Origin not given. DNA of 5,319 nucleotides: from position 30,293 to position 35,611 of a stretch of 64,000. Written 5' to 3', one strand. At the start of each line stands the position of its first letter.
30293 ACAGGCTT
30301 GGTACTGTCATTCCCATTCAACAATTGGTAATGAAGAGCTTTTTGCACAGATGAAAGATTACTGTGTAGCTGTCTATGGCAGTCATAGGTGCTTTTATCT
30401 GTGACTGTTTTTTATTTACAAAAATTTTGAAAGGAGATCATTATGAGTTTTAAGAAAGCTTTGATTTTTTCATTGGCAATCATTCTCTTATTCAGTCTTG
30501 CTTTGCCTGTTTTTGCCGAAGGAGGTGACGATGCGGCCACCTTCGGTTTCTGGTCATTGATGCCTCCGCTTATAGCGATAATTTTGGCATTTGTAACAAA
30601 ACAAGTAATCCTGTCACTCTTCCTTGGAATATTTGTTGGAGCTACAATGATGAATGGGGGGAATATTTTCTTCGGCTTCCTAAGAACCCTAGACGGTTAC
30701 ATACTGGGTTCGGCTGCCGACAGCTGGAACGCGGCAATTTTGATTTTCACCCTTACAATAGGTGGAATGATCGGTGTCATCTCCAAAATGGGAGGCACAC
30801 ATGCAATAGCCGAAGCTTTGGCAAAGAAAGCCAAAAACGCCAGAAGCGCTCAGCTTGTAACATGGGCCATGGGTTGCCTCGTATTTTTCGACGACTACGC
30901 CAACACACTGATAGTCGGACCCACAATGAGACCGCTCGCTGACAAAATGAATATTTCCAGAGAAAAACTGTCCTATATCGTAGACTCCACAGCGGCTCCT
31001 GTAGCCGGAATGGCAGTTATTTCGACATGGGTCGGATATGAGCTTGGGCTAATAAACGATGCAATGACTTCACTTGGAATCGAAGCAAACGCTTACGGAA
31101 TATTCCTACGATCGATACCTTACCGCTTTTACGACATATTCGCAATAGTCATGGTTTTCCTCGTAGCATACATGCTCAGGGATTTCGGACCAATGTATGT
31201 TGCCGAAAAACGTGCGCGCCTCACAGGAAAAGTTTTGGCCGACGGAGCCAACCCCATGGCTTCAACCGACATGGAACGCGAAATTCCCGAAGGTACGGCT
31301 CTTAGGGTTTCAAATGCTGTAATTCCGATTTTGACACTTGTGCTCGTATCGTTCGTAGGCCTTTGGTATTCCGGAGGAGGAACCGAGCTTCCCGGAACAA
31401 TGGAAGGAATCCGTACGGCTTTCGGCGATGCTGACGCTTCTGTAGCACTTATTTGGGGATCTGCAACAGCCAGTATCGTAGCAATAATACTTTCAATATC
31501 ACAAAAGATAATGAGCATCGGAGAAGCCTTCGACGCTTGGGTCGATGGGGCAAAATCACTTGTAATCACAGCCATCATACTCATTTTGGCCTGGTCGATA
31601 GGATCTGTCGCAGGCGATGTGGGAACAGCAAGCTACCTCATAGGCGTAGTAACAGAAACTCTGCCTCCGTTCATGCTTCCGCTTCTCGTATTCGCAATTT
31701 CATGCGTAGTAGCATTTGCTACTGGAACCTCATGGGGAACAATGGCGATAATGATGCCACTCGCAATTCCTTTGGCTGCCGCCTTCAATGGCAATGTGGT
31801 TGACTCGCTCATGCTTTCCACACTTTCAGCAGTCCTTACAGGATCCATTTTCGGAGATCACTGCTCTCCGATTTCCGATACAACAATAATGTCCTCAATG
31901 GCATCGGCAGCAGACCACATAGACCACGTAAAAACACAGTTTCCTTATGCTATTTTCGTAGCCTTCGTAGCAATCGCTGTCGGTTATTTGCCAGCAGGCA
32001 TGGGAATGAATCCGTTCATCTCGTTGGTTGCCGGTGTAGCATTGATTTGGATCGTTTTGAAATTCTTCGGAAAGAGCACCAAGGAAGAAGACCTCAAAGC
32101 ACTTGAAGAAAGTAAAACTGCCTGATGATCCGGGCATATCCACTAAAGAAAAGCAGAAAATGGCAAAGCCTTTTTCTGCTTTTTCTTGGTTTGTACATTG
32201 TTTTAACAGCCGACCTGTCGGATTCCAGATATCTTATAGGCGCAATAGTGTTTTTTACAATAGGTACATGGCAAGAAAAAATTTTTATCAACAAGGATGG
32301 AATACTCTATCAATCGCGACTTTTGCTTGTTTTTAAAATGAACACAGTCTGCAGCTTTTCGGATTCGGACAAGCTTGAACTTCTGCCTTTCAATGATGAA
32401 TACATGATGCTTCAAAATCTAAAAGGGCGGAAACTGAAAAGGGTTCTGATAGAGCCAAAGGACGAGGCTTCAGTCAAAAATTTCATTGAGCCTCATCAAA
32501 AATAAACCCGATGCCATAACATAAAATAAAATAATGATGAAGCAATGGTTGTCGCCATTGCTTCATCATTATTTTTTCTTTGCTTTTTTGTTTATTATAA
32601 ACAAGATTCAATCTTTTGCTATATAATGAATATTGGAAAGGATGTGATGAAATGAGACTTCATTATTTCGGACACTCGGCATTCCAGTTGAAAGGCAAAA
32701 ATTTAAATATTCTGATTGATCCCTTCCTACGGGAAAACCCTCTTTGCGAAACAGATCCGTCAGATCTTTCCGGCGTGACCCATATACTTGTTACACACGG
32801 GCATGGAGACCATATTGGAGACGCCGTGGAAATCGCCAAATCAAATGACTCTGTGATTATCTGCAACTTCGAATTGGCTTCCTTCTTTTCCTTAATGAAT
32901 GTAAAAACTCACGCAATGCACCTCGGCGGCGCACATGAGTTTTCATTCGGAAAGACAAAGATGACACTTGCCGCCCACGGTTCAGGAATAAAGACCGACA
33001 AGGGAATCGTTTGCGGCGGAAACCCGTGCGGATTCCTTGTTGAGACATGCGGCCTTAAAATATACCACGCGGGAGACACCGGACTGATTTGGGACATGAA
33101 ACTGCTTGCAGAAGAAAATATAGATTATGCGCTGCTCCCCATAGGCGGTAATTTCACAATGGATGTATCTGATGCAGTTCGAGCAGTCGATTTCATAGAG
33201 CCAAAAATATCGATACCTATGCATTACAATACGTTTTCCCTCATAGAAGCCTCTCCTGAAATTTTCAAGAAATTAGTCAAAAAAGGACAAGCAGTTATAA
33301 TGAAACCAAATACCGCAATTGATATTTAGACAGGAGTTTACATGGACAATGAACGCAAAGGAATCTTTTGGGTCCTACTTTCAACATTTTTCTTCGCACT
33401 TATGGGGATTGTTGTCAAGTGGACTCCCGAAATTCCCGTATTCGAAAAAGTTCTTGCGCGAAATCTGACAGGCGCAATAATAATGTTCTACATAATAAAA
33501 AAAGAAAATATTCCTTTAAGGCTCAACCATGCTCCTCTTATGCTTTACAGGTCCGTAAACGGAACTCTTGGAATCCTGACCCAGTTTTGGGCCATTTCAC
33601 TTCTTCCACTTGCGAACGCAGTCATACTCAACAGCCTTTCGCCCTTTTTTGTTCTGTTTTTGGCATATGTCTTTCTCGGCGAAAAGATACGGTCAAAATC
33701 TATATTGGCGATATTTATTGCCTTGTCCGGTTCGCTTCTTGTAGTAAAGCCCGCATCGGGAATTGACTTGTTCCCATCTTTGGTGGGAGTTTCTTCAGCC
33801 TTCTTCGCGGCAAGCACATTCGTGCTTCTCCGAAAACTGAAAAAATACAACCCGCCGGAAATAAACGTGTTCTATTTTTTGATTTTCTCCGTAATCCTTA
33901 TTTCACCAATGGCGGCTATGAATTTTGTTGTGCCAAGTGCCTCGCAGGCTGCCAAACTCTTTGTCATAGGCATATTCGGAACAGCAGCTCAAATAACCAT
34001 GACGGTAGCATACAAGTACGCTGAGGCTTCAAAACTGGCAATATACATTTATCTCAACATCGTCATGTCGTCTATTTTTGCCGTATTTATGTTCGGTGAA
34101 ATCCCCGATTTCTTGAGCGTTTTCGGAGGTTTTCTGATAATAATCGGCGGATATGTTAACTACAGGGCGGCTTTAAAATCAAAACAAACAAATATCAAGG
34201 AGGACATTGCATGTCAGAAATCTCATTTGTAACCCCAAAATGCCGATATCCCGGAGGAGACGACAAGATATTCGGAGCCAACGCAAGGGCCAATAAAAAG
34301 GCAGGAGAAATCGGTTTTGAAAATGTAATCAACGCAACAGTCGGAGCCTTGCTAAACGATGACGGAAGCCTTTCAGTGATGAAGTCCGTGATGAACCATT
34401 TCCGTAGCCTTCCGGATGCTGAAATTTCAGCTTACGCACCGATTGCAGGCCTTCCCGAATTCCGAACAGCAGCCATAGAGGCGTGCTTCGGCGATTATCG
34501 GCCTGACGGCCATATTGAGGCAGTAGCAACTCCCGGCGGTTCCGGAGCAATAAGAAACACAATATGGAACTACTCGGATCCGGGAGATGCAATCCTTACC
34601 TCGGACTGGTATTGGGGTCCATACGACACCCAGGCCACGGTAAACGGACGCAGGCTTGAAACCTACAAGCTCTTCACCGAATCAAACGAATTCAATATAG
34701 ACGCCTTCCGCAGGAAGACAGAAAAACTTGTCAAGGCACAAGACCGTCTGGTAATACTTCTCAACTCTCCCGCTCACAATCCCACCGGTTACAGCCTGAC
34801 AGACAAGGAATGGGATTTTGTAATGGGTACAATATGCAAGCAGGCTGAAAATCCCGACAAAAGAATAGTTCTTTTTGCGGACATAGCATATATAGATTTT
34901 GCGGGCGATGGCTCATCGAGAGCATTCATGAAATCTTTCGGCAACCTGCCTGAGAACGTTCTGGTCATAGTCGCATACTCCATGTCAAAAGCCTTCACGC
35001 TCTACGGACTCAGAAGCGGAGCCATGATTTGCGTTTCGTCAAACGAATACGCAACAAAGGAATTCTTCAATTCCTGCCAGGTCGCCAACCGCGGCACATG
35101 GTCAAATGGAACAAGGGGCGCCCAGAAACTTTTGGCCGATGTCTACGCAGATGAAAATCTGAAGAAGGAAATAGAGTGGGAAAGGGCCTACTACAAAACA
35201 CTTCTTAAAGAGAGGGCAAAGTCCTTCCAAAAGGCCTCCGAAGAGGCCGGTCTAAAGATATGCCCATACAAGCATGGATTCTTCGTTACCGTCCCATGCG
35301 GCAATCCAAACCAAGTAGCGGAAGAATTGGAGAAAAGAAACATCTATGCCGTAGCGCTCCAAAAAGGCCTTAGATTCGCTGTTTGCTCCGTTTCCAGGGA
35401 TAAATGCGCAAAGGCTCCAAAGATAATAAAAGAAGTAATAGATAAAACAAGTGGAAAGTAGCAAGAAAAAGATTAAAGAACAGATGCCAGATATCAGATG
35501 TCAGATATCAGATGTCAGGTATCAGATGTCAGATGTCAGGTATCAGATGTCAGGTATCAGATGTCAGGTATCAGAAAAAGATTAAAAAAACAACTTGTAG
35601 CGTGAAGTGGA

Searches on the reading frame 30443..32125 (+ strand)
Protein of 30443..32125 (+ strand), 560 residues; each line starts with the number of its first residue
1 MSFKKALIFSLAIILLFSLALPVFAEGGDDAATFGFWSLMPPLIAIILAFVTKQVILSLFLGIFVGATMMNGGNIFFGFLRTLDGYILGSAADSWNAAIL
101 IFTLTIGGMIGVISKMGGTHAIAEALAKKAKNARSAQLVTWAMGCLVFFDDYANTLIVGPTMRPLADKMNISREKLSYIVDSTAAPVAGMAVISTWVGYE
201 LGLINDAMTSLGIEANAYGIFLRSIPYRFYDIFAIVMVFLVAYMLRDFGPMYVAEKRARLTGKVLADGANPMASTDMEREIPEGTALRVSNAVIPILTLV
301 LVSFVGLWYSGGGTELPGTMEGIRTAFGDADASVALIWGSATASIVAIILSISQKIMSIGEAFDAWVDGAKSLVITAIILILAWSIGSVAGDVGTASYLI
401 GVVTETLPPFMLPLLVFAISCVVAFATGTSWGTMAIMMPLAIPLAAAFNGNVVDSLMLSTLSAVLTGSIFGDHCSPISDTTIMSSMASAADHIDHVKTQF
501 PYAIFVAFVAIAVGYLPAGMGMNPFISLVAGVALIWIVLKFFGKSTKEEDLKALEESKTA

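Call 39: search_protein_families(library=ncbifam, max_evalue=1e-10, proteins=[window:30443-32125:+])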
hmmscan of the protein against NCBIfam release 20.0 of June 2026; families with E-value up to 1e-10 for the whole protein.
window:30443-32125:+ (560 aa): 1 family
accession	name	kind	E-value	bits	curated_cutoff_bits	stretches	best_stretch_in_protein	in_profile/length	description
NF000013.1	tet_NaH_anti_35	exception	3e-65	220.8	750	1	193-538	7-351/369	tetracycline efflux Na+/H+ antiporter family transporter Tet(35)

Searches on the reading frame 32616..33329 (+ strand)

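Call 40: search_protein_families(library=ncbifam, max_evalue=1e-10, proteins=[window:32616-33329:+])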
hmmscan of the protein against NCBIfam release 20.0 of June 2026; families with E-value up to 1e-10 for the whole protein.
window:32616-33329:+ (237 aa): 1 family
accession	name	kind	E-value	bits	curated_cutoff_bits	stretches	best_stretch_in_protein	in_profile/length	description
NF001911.0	PRK00685.1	equivalog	1.4e-80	270.1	144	1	13-235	1-226/228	metal-dependent hydrolase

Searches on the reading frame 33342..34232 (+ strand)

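Call 40: search_protein_families(library=ncbifam, max_evalue=1e-10, proteins=[window:33342-34232:+])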
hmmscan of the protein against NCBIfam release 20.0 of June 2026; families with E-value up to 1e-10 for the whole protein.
window:33342-34232:+ (296 aa): 1 family
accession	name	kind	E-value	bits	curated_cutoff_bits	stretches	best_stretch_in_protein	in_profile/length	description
TIGR00950.1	2A78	equivalog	6.7e-19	68.3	230.2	1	40-269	24-262/264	carboxylate/amino acid/amine transporter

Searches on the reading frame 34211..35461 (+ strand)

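Call 40: search_protein_families(library=ncbifam, max_evalue=1e-10, proteins=[window:34211-35461:+])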
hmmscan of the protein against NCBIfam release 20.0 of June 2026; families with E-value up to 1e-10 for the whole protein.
window:34211-35461:+ (416 aa): 16 families
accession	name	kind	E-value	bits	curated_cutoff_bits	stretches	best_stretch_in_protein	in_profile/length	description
NF006719.0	PRK09257.1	subfamily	4.9e-39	134.5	377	1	38-409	27-395/397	aromatic amino acid transaminase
NF006388.0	PRK08637.1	equivalog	1.6e-35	122.9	301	1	38-411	47-429/433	hypothetical protein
NF041364.1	GntC_guanitoxin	equivalog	2.9e-18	65.9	415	1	73-373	31-313/356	guanitoxin biosynthesis PLP-dependent (S)-gamma-hydroxy-L-arginine cyclodehydratase GntC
NF005305.0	PRK06836.1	equivalog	3e-18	66.2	376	1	27-381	24-358/396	pyridoxal phosphate-dependent aminotransferase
NF005744.0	PRK07568.1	subfamily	1.9e-17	63.1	389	1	69-291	56-264/398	pyridoxal phosphate-dependent aminotransferase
TIGR01141.1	hisC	equivalog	2.4e-13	49.7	276.55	1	105-276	76-226/349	histidinol-phosphate transaminase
NF004870.0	PRK06225.1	equivalog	6.3e-13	48.2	351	1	66-276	53-241/380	pyridoxal phosphate-dependent aminotransferase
NF006569.0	PRK09082.1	subfamily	7.9e-13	48.3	420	1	72-362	60-325/386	methionine aminotransferase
NF005855.0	PRK07777.1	equivalog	9.7e-13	48.2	553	1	73-361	59-324/391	pyridoxal phosphate-dependent aminotransferase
TIGR01140.1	L_thr_O3P_dcar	equivalog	1.5e-12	47.3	290.55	1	72-381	36-300/331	threonine-phosphate decarboxylase CobD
NF004770.0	PRK06108.1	subfamily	3e-12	46.1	422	1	75-275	69-259/396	pyridoxal phosphate-dependent aminotransferase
TIGR01265.1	tyr_nico_aTase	subfamily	5.1e-12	45.5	292.45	1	65-289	59-270/403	tyrosine/nicotianamine family aminotransferase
TIGR01264.1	tyr_amTase_E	equivalog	5.5e-12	45.2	474.25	1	52-281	45-263/403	tyrosine transaminase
NF005732.0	PRK07550.1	equivalog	3.7e-11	42.7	366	1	67-293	58-272/389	aminotransferase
NF006756.0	PRK09276.1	subfamily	7.2e-11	41.6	507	0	57-273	46-252/387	LL-diaminopimelate aminotransferase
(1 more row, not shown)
